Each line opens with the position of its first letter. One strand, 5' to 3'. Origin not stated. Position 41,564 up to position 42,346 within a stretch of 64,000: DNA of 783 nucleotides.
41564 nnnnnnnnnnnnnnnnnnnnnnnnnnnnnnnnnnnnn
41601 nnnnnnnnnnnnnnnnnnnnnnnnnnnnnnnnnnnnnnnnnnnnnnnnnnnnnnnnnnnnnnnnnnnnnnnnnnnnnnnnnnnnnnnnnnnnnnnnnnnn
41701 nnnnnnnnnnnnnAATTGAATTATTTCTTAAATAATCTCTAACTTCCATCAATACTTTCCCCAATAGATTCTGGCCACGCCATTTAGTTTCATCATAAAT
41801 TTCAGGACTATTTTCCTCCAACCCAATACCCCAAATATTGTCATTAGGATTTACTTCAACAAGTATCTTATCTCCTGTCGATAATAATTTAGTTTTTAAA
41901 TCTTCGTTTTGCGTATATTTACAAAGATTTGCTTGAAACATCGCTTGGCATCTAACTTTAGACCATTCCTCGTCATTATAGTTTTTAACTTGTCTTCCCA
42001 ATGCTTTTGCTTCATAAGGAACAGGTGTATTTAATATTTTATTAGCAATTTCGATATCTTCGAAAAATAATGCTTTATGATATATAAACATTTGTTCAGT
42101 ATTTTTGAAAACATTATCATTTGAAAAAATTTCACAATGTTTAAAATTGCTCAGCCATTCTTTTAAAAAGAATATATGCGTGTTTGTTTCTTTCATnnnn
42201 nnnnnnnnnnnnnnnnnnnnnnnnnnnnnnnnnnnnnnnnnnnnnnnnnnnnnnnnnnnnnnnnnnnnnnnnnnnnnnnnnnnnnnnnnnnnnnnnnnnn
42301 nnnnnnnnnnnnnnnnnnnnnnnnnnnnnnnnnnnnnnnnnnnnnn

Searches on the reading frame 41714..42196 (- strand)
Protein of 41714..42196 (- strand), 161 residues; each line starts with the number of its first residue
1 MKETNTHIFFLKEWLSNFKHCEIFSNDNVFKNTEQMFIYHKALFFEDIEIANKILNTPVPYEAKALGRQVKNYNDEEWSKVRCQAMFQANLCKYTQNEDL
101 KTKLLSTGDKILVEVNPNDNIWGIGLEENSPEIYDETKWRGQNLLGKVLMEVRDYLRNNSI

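Call 27: search_protein_families(library=pfam, proteins=[window:41714-42196:-], max_evalue=0.001)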
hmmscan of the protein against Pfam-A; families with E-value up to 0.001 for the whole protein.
seq(161 aa): 1 family
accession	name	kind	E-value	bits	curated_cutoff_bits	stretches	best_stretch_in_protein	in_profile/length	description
PF08719.17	NADAR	-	3.2e-47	161.2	35.1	1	13-157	11-163/163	NADAR domain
